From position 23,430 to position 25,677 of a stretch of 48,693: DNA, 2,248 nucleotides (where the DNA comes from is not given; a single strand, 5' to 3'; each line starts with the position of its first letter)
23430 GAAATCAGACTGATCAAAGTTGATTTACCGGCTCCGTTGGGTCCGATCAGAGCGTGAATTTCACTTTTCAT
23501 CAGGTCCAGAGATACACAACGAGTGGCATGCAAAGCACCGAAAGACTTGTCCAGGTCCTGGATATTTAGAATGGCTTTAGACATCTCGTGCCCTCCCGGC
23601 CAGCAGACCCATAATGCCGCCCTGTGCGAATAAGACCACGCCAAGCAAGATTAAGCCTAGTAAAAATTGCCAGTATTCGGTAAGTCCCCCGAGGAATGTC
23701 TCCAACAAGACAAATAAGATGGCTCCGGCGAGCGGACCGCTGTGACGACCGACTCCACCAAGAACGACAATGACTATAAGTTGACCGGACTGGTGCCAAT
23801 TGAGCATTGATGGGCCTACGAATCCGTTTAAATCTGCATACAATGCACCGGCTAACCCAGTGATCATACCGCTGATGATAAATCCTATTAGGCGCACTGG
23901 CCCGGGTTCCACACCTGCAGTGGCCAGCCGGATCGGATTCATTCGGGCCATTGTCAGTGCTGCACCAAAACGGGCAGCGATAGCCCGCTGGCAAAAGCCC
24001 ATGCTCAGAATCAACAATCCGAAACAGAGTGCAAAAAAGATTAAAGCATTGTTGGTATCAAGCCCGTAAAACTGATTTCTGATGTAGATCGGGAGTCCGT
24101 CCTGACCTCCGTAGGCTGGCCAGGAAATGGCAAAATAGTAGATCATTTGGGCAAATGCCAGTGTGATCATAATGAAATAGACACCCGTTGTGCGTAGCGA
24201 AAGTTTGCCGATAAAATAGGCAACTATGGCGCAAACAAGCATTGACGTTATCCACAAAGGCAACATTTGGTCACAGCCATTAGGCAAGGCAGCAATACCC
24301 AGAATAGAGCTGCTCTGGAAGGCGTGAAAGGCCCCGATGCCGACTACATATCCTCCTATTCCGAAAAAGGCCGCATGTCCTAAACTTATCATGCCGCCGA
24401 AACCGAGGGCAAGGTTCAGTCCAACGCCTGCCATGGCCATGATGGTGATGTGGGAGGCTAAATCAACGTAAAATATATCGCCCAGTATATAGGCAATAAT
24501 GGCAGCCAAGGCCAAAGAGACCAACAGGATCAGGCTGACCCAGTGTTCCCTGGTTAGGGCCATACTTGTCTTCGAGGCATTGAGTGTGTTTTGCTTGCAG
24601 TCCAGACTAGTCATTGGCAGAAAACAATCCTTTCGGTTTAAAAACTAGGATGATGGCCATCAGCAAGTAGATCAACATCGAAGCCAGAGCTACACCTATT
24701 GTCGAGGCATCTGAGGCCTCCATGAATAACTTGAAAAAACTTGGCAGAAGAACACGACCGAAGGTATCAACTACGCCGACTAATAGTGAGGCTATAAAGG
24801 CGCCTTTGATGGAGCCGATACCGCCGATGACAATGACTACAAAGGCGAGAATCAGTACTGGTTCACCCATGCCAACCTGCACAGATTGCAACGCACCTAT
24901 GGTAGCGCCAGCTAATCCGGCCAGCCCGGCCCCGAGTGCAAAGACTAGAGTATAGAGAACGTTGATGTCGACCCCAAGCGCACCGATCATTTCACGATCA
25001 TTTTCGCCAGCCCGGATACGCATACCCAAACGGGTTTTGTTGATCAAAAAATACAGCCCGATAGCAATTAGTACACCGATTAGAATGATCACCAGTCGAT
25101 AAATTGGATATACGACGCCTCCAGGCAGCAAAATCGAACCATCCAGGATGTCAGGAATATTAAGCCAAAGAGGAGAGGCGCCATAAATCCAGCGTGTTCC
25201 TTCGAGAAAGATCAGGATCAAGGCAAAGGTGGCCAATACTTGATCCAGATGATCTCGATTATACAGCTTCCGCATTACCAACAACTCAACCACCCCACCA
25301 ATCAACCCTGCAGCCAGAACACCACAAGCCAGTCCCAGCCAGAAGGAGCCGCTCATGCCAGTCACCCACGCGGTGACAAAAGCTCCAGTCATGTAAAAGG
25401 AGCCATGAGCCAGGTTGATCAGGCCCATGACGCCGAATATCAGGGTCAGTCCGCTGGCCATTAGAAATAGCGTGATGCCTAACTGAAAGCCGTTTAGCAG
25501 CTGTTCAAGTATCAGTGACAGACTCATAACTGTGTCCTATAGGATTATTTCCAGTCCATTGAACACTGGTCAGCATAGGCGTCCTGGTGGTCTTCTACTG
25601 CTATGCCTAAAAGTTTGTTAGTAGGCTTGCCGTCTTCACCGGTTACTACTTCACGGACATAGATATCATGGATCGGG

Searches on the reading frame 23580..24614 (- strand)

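Call 94: search_protein_families(library=pfam, max_evalue=0.00001, proteins=[window:23580-24614:-])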
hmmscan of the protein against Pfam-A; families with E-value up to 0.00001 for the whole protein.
window:23580-24614:- (345 aa): 1 family
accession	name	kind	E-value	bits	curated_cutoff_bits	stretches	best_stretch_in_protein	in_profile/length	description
PF02653.21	BPD_transp_2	-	2.8e-28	99.3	26.8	1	50-326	3-268/269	Branched-chain amino acid transport system / permease component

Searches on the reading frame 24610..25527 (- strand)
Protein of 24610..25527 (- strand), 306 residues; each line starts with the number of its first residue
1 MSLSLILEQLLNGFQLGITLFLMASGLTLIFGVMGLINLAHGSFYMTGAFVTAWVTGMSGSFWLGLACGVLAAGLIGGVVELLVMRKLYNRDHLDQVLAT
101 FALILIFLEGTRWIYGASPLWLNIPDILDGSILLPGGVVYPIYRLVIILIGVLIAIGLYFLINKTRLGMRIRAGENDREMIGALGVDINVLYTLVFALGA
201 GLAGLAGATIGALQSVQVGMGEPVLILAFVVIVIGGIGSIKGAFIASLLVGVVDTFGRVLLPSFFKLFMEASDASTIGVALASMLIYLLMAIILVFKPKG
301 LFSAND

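Call 94: search_protein_families(library=pfam, max_evalue=0.00001, proteins=[window:24610-25527:-])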
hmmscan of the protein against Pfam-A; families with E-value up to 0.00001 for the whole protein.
window:24610-25527:- (306 aa): 1 family
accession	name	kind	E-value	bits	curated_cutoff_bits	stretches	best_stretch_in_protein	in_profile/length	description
PF02653.21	BPD_transp_2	-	4e-36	125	26.8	1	10-294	2-269/269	Branched-chain amino acid transport system / permease component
